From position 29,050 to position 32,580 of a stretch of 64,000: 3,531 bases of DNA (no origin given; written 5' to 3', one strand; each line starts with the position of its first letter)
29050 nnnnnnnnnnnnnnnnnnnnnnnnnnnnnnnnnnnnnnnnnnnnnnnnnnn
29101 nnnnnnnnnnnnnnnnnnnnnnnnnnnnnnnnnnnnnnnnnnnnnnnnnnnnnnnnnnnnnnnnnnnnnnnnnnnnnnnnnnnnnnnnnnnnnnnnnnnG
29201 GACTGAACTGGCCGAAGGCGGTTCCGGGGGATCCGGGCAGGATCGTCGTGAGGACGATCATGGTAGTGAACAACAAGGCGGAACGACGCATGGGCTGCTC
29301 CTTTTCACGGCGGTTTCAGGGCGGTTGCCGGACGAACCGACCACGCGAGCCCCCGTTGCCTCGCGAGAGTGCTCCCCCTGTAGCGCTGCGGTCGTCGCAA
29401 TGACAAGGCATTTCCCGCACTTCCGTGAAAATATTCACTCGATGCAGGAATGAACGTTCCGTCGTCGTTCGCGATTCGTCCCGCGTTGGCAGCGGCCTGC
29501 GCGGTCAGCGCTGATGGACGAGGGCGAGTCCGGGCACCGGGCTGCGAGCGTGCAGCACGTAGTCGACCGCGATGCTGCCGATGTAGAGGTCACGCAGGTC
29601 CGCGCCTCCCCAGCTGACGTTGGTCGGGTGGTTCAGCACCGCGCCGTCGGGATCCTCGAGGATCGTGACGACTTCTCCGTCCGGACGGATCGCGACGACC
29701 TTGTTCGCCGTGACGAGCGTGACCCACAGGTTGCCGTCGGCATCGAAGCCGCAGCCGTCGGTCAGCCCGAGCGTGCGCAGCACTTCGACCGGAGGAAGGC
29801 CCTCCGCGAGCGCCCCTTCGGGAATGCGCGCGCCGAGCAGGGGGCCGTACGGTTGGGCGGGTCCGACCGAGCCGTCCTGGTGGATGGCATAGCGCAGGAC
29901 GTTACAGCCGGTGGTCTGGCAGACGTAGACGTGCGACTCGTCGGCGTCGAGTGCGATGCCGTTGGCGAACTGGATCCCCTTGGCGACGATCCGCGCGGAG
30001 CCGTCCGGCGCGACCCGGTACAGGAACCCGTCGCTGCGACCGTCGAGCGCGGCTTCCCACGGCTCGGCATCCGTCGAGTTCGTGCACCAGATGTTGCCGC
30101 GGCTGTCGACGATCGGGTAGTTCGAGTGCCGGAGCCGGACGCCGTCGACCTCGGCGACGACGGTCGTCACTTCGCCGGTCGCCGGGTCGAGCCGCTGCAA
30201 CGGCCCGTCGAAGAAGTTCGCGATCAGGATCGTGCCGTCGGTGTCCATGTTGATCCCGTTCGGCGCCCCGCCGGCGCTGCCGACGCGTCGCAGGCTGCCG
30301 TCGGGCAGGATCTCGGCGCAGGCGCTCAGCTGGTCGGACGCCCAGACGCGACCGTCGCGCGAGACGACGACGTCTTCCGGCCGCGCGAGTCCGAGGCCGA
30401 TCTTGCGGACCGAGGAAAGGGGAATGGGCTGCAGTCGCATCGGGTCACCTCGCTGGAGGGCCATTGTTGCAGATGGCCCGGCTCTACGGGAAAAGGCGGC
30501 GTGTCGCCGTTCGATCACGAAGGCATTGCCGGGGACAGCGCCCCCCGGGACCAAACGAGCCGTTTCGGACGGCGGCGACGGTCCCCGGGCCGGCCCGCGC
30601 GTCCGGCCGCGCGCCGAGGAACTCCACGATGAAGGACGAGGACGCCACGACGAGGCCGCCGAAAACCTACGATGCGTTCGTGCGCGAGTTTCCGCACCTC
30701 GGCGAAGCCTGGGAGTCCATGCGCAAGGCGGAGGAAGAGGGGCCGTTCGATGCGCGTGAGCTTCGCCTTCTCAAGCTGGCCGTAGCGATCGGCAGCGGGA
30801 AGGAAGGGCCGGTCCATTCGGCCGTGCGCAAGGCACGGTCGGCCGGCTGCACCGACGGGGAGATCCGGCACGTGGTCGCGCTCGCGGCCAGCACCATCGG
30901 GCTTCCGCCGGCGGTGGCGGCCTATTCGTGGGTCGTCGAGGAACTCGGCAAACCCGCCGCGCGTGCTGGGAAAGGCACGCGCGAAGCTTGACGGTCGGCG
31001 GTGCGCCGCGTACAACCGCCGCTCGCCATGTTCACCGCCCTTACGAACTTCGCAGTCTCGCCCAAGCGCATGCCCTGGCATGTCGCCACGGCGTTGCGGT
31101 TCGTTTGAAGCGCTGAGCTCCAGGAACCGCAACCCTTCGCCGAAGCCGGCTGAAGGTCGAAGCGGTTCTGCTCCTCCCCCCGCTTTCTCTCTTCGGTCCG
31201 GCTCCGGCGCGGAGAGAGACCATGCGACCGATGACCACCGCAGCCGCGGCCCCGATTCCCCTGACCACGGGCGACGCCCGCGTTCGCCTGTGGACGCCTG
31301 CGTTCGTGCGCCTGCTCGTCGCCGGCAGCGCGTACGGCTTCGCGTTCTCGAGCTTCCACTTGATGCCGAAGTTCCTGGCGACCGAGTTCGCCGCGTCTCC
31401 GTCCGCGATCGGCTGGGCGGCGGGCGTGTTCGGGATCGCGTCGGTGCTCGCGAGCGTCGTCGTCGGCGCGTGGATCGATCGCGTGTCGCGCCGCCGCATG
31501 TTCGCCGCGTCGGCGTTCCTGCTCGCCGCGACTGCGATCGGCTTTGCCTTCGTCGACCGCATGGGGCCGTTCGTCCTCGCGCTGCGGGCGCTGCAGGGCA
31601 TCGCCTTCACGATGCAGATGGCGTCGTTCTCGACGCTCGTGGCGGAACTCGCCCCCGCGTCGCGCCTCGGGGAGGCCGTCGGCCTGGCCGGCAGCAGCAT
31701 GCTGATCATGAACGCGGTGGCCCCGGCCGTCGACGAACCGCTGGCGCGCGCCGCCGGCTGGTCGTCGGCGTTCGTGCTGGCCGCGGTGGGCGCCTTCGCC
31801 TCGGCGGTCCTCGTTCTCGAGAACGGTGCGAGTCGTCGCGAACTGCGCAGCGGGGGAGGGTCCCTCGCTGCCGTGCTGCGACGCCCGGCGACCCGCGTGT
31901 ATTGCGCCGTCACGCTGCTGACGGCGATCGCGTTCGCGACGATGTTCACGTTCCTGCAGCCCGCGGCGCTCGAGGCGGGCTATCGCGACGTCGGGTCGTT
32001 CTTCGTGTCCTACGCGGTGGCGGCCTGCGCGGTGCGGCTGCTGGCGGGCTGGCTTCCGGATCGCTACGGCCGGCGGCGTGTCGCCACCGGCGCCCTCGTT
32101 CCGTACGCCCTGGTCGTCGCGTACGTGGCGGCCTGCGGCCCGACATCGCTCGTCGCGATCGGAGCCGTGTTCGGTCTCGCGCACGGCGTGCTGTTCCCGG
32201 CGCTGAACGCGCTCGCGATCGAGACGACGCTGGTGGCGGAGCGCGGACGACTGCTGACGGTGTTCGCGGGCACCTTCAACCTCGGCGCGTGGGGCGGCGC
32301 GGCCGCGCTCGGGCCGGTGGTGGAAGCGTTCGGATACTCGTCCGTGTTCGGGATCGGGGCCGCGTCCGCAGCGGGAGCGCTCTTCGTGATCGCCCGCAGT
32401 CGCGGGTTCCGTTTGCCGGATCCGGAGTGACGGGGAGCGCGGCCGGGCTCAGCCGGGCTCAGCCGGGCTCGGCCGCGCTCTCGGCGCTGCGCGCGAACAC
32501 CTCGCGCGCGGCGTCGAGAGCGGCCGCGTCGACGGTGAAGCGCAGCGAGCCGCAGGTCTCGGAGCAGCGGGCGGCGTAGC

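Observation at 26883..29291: Second, longer paralog of the Cys-rich secreted family 13 kb away, sharing a C-terminal about 350-aa module ending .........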

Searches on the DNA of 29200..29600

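Call 85: search_rna_families(source=window, start=29200, end=29600, threshold=evalue, max_evalue=1)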
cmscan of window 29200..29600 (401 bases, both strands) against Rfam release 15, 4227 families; matches with E-value up to 1: 0.
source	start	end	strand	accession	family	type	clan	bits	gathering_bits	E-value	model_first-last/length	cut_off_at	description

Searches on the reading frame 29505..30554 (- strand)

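Call 16: search_protein_families(library=pfam, proteins=[window:29505-30554:-], max_evalue=0.001)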
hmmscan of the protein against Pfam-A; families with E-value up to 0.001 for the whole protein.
window:29505-30554:- (349 aa): 6 families
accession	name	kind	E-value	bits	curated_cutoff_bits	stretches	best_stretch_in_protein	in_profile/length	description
PF08450.18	SGL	-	1.3e-32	113.7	26.3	1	121-328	64-245/246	SMP-30/Gluconolactonase/LRE-like region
PF03088.22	Str_synth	-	2.5e-08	34.4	25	1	170-225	31-87/89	Strictosidine synthase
PF24684.1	Vgb_lyase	-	2.3e-06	27.1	50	0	272-296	106-130/290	Virginiamycin B lyase family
PF01731.26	Arylesterase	-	3.1e-06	27.7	21.3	1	186-227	45-86/86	Arylesterase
PF20067.5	SSL_N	-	7e-05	23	18.9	0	46-74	9-38/46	Strictosidine synthase-like, N-terminal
PF07494.17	Reg_prop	-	0.00013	22.2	20.4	0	291-305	3-17/24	Two component regulator propeller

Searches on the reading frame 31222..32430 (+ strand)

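Call 16: search_protein_families(library=pfam, proteins=[window:31222-32430:+], max_evalue=0.001)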
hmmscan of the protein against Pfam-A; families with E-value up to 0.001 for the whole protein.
window:31222-32430:+ (402 aa): 3 families
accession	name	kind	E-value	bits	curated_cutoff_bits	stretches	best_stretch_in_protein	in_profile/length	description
PF07690.21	MFS_1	-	2.3e-41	142.3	33.4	2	34-247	4-227/347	Major Facilitator Superfamily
PF00083.30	Sugar_tr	-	1e-07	31.7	22.3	1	57-191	42-181/452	Sugar (and other) transporter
PF12832.13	MFS_1_like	-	1.6e-05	24.6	25.2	0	206-376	196-371/373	MFS_1 like family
